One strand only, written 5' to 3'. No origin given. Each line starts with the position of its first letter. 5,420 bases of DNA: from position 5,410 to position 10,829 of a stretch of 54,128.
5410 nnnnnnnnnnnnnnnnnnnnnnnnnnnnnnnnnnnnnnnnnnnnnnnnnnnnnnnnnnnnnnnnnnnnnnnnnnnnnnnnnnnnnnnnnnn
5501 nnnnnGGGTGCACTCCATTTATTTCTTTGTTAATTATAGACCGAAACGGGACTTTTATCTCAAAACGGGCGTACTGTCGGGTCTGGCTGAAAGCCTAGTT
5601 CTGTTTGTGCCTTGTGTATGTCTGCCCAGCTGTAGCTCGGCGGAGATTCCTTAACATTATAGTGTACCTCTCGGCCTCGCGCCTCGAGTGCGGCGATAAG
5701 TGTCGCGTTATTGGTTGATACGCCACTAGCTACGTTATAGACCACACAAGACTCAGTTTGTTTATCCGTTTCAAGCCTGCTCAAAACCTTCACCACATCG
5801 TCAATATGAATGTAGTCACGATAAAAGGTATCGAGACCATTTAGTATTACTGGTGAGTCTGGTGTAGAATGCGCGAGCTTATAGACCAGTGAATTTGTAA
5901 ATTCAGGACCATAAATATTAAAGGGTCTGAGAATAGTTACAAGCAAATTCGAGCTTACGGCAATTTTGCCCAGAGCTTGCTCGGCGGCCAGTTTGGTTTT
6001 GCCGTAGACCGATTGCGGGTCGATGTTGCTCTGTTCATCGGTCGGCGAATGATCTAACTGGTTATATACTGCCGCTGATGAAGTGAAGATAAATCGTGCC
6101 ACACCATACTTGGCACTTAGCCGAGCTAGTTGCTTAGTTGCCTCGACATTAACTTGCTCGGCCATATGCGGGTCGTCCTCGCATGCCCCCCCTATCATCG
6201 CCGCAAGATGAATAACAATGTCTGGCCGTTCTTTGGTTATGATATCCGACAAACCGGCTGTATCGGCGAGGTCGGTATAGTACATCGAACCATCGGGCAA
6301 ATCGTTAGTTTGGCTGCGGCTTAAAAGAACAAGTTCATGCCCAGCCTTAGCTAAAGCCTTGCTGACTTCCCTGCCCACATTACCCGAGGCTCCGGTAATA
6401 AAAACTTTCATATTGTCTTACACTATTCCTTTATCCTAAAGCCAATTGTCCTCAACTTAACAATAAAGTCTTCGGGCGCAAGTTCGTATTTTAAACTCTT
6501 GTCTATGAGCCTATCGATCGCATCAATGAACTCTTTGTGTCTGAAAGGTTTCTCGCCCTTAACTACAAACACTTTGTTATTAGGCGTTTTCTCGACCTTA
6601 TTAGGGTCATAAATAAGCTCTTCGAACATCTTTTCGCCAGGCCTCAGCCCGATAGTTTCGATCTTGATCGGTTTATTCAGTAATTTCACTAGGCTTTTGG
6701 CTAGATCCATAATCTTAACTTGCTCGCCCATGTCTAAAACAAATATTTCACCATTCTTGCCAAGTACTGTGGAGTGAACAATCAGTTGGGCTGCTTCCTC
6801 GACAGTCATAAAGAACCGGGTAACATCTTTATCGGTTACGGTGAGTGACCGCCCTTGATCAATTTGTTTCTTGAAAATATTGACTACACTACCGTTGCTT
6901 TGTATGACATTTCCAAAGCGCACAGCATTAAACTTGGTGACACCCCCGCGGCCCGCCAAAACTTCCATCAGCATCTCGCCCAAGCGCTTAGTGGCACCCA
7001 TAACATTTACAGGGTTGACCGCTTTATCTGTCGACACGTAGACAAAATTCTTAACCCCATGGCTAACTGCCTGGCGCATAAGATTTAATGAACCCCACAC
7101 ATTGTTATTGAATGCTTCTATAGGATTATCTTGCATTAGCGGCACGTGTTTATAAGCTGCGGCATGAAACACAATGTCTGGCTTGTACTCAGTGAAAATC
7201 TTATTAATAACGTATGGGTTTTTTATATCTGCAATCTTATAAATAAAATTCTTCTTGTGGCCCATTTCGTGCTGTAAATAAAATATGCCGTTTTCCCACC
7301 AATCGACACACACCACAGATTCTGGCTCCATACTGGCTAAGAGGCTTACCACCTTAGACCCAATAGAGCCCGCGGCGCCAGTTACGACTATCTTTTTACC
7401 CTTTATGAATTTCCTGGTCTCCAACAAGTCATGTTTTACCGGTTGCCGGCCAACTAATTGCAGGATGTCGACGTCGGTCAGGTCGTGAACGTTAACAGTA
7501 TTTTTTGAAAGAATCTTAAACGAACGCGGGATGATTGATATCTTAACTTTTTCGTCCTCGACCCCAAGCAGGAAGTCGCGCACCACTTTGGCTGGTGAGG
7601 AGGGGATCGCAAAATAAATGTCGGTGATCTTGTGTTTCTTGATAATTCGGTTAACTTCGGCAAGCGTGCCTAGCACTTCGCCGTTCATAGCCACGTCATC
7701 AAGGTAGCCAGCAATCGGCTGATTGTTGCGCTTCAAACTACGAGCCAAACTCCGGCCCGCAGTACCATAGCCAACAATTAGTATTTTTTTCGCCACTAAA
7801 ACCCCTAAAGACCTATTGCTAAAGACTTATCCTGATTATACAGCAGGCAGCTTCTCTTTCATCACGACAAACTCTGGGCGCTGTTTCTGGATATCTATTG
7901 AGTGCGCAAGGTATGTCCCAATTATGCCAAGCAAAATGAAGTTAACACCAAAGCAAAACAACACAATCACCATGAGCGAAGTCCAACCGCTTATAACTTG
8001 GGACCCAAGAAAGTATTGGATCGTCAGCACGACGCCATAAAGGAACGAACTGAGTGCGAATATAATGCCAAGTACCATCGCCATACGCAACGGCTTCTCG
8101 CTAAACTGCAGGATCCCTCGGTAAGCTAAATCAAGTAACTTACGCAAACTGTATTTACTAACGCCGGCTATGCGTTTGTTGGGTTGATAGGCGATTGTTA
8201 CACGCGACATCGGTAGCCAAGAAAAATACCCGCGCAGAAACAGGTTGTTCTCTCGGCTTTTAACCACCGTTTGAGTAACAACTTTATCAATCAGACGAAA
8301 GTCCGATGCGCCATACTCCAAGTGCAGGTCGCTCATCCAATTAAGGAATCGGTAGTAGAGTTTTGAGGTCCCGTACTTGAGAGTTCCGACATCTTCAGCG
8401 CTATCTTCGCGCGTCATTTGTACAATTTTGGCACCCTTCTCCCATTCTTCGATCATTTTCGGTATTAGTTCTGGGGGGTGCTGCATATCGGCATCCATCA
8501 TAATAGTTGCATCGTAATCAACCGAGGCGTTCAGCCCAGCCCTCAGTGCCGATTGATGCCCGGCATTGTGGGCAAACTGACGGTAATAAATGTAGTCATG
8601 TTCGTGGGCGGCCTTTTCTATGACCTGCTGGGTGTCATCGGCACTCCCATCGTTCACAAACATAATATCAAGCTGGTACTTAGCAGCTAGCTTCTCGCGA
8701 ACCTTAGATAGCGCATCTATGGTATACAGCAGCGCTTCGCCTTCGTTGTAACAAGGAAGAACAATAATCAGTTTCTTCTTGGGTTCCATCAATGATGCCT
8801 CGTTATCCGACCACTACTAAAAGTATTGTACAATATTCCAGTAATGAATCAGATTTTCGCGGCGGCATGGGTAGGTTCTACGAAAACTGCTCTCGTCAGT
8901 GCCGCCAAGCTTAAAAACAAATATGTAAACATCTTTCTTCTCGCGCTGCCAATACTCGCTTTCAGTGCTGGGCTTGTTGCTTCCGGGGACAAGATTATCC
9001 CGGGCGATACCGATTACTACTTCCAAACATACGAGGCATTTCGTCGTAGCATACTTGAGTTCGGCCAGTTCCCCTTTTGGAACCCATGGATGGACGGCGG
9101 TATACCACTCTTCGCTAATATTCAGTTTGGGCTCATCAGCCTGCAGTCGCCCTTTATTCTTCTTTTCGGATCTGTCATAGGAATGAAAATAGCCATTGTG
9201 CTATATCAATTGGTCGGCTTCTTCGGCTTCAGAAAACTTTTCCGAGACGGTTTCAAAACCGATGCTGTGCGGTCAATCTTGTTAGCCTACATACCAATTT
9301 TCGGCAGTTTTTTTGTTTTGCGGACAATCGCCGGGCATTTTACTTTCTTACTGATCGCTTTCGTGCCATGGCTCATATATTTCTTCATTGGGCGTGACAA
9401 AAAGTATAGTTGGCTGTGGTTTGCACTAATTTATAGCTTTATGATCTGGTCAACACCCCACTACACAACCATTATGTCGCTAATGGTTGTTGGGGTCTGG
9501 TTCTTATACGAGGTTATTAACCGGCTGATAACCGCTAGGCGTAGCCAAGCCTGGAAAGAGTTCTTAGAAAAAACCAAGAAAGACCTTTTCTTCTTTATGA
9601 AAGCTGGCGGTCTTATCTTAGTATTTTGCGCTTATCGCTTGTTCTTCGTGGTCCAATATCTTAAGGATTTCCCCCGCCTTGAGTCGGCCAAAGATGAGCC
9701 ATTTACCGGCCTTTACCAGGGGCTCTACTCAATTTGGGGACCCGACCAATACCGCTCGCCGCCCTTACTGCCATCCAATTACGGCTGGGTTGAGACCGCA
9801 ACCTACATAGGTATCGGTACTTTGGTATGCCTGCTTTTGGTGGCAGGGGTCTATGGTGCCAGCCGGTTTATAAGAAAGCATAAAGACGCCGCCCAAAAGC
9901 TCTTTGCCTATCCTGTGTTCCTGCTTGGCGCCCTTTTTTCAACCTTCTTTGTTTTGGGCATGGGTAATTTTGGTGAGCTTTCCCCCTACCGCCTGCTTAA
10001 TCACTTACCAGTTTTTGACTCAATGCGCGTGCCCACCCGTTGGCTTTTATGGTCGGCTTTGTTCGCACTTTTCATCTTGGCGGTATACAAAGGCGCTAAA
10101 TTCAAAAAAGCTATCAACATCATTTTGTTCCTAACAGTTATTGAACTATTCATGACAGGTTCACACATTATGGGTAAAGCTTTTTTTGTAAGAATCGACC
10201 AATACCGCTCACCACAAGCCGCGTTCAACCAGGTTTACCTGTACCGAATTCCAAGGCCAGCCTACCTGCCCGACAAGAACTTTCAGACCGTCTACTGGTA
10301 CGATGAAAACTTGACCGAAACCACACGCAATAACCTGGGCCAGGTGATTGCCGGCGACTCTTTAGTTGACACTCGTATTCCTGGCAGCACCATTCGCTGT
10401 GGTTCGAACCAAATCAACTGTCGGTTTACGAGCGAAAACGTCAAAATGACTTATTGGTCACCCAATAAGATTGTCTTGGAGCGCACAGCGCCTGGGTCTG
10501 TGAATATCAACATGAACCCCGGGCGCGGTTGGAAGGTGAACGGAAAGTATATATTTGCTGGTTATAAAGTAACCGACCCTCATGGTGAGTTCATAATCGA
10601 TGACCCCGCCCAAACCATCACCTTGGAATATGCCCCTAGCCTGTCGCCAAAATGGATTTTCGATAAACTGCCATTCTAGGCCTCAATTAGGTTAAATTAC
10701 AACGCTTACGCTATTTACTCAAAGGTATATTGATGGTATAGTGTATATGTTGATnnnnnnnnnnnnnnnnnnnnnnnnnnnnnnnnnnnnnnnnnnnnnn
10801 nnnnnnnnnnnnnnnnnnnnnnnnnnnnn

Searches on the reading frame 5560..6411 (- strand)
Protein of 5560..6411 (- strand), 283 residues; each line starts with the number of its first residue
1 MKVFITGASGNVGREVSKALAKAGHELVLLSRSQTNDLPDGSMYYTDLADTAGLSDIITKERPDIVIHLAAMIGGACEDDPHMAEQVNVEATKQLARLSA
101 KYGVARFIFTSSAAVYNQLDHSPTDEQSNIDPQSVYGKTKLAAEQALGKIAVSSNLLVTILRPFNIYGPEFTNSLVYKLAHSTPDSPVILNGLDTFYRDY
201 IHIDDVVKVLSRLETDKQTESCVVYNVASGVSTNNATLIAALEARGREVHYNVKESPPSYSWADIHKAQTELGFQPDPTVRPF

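Call 6: search_protein_families(library=pfam, proteins=[window:5560-6411:-], max_evalue=0.001)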
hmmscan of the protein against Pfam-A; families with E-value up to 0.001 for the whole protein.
window:5560-6411:- (283 aa): 11 families
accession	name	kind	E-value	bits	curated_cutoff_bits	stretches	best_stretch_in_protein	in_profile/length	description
PF01370.27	Epimerase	-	5.8e-42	144.2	20.9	1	3-228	1-240/240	NAD dependent epimerase/dehydratase family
PF16363.11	GDP_Man_Dehyd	-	2e-30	106.9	27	1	4-278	1-323/332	GDP-mannose 4,6 dehydratase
PF04321.23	RmlD_sub_bind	-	1.5e-27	96.9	27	1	1-170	1-155/287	RmlD substrate binding domain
PF01073.25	3Beta_HSD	-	1.4e-13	51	22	1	5-173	2-188/280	3-beta hydroxysteroid dehydrogenase/isomerase family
PF13460.12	NAD_binding_10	-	7.3e-12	46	27.2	1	7-168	1-148/184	NAD(P)H-binding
PF07993.18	NAD_binding_4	-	8.6e-12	45.2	20.1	1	62-170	88-211/258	Male sterility protein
PF02719.21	Polysacc_synt_2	-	1.1e-10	41.7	20.2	1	3-152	1-154/293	Polysaccharide biosynthesis protein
PF08659.16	KR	-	4.3e-05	23.9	22.6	0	3-36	3-38/180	KR domain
PF05368.20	NmrA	-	0.00035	20.7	27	1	2-114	4-109/298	NmrA-like family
PF13439.12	Glyco_transf_4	-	0.00065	20.2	28.5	0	14-70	9-79/170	Glycosyltransferase Family 4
PF00106.31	adh_short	-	0.00082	19.3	26.6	0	3-35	3-35/195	short chain dehydrogenase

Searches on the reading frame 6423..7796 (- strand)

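Call 6: search_protein_families(library=pfam, proteins=[window:6423-7796:-], max_evalue=0.001)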
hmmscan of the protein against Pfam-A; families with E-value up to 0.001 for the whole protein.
window:6423-7796:- (457 aa): 6 families
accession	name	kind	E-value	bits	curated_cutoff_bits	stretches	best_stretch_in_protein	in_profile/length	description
PF02719.21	Polysacc_synt_2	-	6.2e-99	331.3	20.2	1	136-413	1-292/293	Polysaccharide biosynthesis protein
PF01370.27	Epimerase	-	4.2e-21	75.9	20.9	1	136-352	1-237/240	NAD dependent epimerase/dehydratase family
PF16363.11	GDP_Man_Dehyd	-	3.2e-16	60.2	27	1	138-257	2-130/332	GDP-mannose 4,6 dehydratase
PF04321.23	RmlD_sub_bind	-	4.9e-15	55.8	27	1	135-324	2-179/287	RmlD substrate binding domain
PF01073.25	3Beta_HSD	-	2.8e-10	40.2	22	1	137-262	1-122/280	3-beta hydroxysteroid dehydrogenase/isomerase family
PF13727.12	CoA_binding_3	-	0.00013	22.5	25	1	17-90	92-175/175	CoA-binding domain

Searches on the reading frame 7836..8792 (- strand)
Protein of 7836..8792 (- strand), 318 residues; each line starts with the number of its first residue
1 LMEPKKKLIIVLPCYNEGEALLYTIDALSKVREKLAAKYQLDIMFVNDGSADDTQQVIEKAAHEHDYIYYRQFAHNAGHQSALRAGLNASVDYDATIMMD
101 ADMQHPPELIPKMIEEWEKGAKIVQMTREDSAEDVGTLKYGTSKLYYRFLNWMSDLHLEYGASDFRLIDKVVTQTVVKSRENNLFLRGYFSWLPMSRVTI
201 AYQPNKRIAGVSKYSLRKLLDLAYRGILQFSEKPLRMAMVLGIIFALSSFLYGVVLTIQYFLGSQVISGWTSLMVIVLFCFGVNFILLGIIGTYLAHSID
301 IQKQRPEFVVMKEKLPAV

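Call 6: search_protein_families(library=pfam, proteins=[window:7836-8792:-], max_evalue=0.001)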
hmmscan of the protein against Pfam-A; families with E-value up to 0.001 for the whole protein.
window:7836-8792:- (318 aa): 2 families
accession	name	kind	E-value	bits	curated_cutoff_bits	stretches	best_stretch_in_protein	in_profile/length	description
PF00535.33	Glycos_transf_2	-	7.9e-24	84.9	23.3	1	10-167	2-158/168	Glycosyl transferase family 2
PF13641.12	Glyco_tranf_2_3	-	2.3e-07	31.5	27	1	8-133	3-127/230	Glycosyltransferase like family 2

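Call 29: search_protein_families(library=ncbifam, proteins=[window:7836-8792:-], max_evalue=0.1)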
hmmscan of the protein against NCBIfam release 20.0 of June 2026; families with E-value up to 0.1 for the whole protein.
window:7836-8792:- (318 aa): 15 families
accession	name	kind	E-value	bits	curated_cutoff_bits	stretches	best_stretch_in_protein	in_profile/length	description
NF047588.1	GlcsyltransPgfSStrep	equivalog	4.9e-64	216.5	500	1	7-312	2-304/308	glycosyltransferase PgfS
NF007986.1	PRK10714.1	equivalog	1.9e-37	129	529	1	3-311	3-309/316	undecaprenyl-phosphate 4-deoxy-4-formamido-L-arabinose transferase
TIGR03937.1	PgaC_IcaA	equivalog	3.5e-14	52.6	422.3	1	6-124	45-157/407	poly-beta-1,6-N-acetyl-D-glucosamine synthase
TIGR03111.1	glyc2_xrt_Gpos1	hypoth_equivalog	4.8e-09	35.5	363.95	1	8-128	51-167/439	TIGR03111 family XrtG-associated glycosyltransferase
NF041875.1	EPS_EpsD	equivalog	8.4e-09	35.3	370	1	10-131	3-118/325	exopolysaccharide biosynthesis glycosyltransferase EpsD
TIGR04182.1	glyco_TIGR04182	equivalog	5e-08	32.7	325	1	9-121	3-101/293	S-layer glycoprotein N-glycosyltransferase AglJ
NF007482.0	PRK10073.1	equivalog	8.3e-08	31.6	423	1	1-115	1-108/334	glycosyltransferase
NF058614.1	PPMAGASynPpgS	equivalog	4.7e-06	26.2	370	1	10-132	4-117/226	polyprenyl-phospho-N-acetylgalactosaminyl synthase PpgS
NF047683.1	TeichurnBiosyTuaG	equivalog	3.8e-05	23.5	400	1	1-118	1-112/252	teichuronic acid biosynthesis protein TuaG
NF041865.1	EpsU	equivalog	5.6e-05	22.3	700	1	3-126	36-156/394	exopolysaccharide biosynthesis GT2 family glycosyltransferase EpsU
TIGR03469.1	HpnB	hypoth_equivalog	0.00017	20.8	379.25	1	7-120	45-163/386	hopene-associated glycosyltransferase HpnB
TIGR04283.1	glyco_like_mftF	equivalog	0.00021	20.9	182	1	10-115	3-95/221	TIGR04283 family arsenosugar biosynthesis glycosyltransferase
NF038302.1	EPS_HpsE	equivalog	0.0043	16.1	300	1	8-66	3-59/307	hormogonium polysaccharide biosynthesis glycosyltransferase HpsE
NF010388.0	PRK13815.1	equivalog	0.078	12.9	167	0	66-133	46-113/122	ribosome-binding factor A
TIGR03965.1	mycofact_glyco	equivalog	0.085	11.7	280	0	6-90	74-153/467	mycofactocin biosynthesis glycosyltransferase MftF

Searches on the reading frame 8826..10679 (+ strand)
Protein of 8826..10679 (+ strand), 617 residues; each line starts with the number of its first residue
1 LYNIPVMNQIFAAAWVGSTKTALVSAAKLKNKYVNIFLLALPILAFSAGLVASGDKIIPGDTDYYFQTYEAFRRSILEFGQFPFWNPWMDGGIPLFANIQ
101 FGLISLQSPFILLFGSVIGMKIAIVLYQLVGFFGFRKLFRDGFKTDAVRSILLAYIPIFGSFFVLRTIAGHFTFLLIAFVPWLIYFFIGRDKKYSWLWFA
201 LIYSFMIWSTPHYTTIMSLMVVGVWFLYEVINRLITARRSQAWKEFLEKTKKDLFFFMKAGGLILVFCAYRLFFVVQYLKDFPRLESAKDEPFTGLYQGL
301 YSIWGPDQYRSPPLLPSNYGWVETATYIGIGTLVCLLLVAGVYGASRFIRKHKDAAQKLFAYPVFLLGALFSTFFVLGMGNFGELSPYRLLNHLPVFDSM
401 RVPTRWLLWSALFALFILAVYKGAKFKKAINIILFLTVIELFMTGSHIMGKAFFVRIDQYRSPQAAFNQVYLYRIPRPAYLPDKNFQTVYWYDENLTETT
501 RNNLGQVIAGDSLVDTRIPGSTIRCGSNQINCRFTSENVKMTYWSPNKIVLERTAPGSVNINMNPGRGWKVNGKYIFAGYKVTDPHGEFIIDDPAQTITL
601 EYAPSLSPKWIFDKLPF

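Call 5: search_protein_families(library=pfam, proteins=[window:8826-10679:+], max_evalue=0.001)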
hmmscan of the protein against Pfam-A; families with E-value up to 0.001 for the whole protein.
window:8826-10679:+ (617 aa): 0 families

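Call 22: search_protein_families(library=pfam, proteins=[window:8826-10679:+], max_evalue=10)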
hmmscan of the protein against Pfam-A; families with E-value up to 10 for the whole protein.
window:8826-10679:+ (617 aa): 1 family
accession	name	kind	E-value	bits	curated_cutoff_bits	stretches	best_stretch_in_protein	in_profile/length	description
PF01384.25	PHO4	-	8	5.8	33.7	1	113-372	92-213/350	Phosphate transporter family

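Call 29: search_protein_families(library=ncbifam, proteins=[window:8826-10679:+], max_evalue=0.1)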
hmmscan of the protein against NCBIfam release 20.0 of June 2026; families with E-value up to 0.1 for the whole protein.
window:8826-10679:+ (617 aa): 0 families

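Call 36: find_homologous_proteins(query=window:8826-10679:+, max_evalue=0.001)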
Query window:8826-10679:+ (617 aa): 41 proteins with E <= 0.001 among 8000 candidates.
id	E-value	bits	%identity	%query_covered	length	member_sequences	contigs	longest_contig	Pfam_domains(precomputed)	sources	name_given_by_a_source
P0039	0.0e+0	1405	100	99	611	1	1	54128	-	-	-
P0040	1.5e-260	884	63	97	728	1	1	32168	PF04138.21,PF19830.5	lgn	-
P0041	2.2e-260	884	62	96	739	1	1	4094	PF04138.21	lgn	-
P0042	2.6e-260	884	63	96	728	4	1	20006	PF04138.21,PF19830.5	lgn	-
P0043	3.6e-253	860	62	97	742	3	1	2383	PF04138.21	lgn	-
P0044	1.3e-252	858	61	97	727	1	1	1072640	PF04138.21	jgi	jgi:putative flippase GtrA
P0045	1.6e-250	851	61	96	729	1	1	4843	-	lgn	-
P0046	6.1e-248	843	61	95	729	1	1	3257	-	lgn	-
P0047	1.0e-244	832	61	97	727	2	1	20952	PF04138.21,PF19830.5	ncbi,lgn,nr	ncbi:MAG TPA: GtrA family protein [Candidatus Saccharimonas sp.]|nr:GtrA family protein [Candidatus 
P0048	1.8e-242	825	60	95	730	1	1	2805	-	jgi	-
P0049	6.8e-242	823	59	98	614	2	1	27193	-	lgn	-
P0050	4.8e-241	820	59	95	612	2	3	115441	-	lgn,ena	-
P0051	1.6e-240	818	60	95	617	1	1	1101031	-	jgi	jgi:hypothetical protein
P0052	3.5e-240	817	60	93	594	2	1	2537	-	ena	-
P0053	1.2e-239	815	59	95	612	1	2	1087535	-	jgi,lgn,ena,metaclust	metaclust:\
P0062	3.5e-216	738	53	95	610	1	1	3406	PF19830.5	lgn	-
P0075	1.2e-16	79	24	88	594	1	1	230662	-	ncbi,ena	-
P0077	4.0e-10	57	21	17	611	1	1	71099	PF09586.17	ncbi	-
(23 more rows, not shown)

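Call 38: search_protein_families(library=pfam, proteins=[P0040, P0062, P0077, P0075], max_evalue=0.01)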
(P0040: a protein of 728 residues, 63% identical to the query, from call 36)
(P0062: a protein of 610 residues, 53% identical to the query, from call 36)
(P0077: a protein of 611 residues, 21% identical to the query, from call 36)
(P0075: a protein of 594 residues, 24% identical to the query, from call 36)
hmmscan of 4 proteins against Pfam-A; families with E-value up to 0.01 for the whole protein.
P0040 (728 aa): 1 family
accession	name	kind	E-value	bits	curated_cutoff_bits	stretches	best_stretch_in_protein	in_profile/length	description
PF04138.20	GtrA_DPMS_TM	-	3.5e-12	47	26.1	1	11-124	1-115/117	GtrA/DPMS, transmembrane domain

P0062 (610 aa): 0 families

P0077 (611 aa): 1 family
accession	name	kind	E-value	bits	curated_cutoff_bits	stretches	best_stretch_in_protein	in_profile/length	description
PF09586.16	YfhO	-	2.3e-10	40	28.5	2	201-406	183-382/835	Bacterial membrane protein YfhO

P0075 (594 aa): 0 families

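Call 76: predict_structure(alignment_id=A4)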
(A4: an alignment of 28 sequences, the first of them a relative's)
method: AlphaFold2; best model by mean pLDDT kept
length: 611 residues; sequences in the alignment: 28
mean_pLDDT: 86.7   pTM: 0.90
mean pLDDT of the five models: 86.7, 86.0, 84.7, 84.1, 79.2
residues with pLDDT >= 90: 348; 70-90: 181; 50-70: 62; < 50: 20
segments of 3 or more residues with pLDDT < 50: 1-15, 520-522
pLDDT, mean of each block of 10 residues (from residue 1): 43 50 73 97 95 86 91 86 77 88 95 96 98 97 98 96 91 98 96 98 92 96 96 95 96 98 93 80 78 94 82 81 97 93 72 91 97 90 80 81 98 95 98 96 91 80 67 81 71 80 59 60 67 91 95 88 93 88 92 93 82 45
secondary structure, 60 per line:
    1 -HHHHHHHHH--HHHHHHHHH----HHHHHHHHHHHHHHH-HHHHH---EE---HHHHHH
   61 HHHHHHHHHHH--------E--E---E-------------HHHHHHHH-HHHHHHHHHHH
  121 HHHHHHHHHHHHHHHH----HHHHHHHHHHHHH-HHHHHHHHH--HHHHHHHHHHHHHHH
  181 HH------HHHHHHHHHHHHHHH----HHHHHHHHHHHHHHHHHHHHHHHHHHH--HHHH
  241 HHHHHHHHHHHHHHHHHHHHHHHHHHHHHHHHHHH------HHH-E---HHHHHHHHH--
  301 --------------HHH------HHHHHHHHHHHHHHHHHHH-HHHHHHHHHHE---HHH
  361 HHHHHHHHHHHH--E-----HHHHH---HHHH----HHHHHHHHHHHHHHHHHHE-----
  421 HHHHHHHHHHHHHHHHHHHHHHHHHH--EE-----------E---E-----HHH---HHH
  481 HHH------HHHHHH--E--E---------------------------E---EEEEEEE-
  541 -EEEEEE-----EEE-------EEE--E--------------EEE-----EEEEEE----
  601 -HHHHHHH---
elements in order: H2-10 H13-21 H26-40 H42-46 H55-71 H101-108 H110-136 H141-153 H155-163 H166-182 H189-203 H208-234 H237-275 H290-298 H324-342 H344-353 H358-372 H381-385 H389-392 H397-414 H421-446 H478-483 H490-495 E533-539 E542-547 E553-555 E563-565 E583-585 E591-596 H602-608

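Call 79: fold_search(model_id=the predicted structure, library=pdb)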
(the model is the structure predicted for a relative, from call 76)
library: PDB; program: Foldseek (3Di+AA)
matches with E <= 10: 225; with E <= 0.001: 3
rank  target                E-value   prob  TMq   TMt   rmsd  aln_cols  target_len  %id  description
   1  5f15                  2.4e-04  1.00  0.42  0.47   8.9       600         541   11  Crystal Structure of ArnT from Cupriavidus metallidurans bound to Undecaprenyl phosphate (released 2016-02-17)
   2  5ezm                  7.7e-04  1.00  0.40  0.45   9.6       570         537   12  Crystal Structure of ArnT from Cupriavidus metallidurans in the apo state (released 2016-02-17)
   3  9s6t_A                1.0e-03  1.00  0.37  0.43  14.8       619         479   12  Ternary cryo-EM structure of chicken ALG12 with Dol25-PP-GlcNAc2Man7, Dol25-P-Man, and Fab (released 2026-03-18)
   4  7oci_F                1.4e-03  1.00  0.38  0.37  12.9       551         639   13  Cryo-EM structure of yeast Ost6p containing oligosaccharyltransferase complex (released 2022-02-16)
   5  3wak                  3.7e-03  1.00  0.38  0.29  13.7       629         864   10  Crystal structure of the Archaeoglobus fulgidus oligosaccharyltransferase (O29867_ARCFU) in the apo form (released 2013-10-30)
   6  9i5k_A                6.5e-03  1.00  0.39  0.46   9.2       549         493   10  Structure of the Chaetomium thermophilum Pmt4 homodimer (C2 symmetry) (released 2025-12-24)
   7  9n9j_I                1.1e-02  1.00  0.41  0.37  12.4       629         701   12  Structure of a GRP94 folding intermediate engaged with a CCDC134- and FKBP11-bound secretory translocon (released 2025-11-19)
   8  6ftg_5                1.2e-02  1.00  0.38  0.36  15.7       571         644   12  Subtomogram average of OST-containing ribosome-translocon complexes from canine rough microsomal membranes (released 2018-03-21)
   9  3waj                  1.4e-02  0.96  0.28  0.23  12.9       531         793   10  Crystal structure of the Archaeoglobus fulgidus oligosaccharyltransferase (O29867_ARCFU) complex with Zn and sulfate (released 2013-10-30)
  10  7e9s_A                2.0e-02  0.96  0.31  0.25  11.7       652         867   10  Archaeal oligosaccharyltransferase AglB from Archaeoglobus fulgidus in complex with an inhibitory peptide and a dolich (released 2021-09-08)
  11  8if8_B                2.3e-02  0.97  0.37  0.37  16.3       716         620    9  Arabinosyltransferase AftA (released 2023-05-31)
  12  9e61_A                2.8e-02  1.00  0.28  0.24   5.2       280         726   10  Cryo-EM structure of Saccharomyces cerevisiae Pmt4 apo form (released 2025-10-15)
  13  9e61_B                2.8e-02  1.00  0.28  0.24   5.2       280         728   10  Cryo-EM structure of Saccharomyces cerevisiae Pmt4 apo form (released 2025-10-15)
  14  9e6i_B                2.8e-02  1.00  0.28  0.24  11.3       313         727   10  Cryo-EM structure of Saccharomyces cerevisiae Pmt4-Ccw5 complex (released 2025-10-15)
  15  6w98_A                3.9e-02  1.00  0.41  0.21   8.2       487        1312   13  Single-Particle Cryo-EM Structure of Arabinofuranosyltransferase AftD from Mycobacteria (released 2020-05-13)
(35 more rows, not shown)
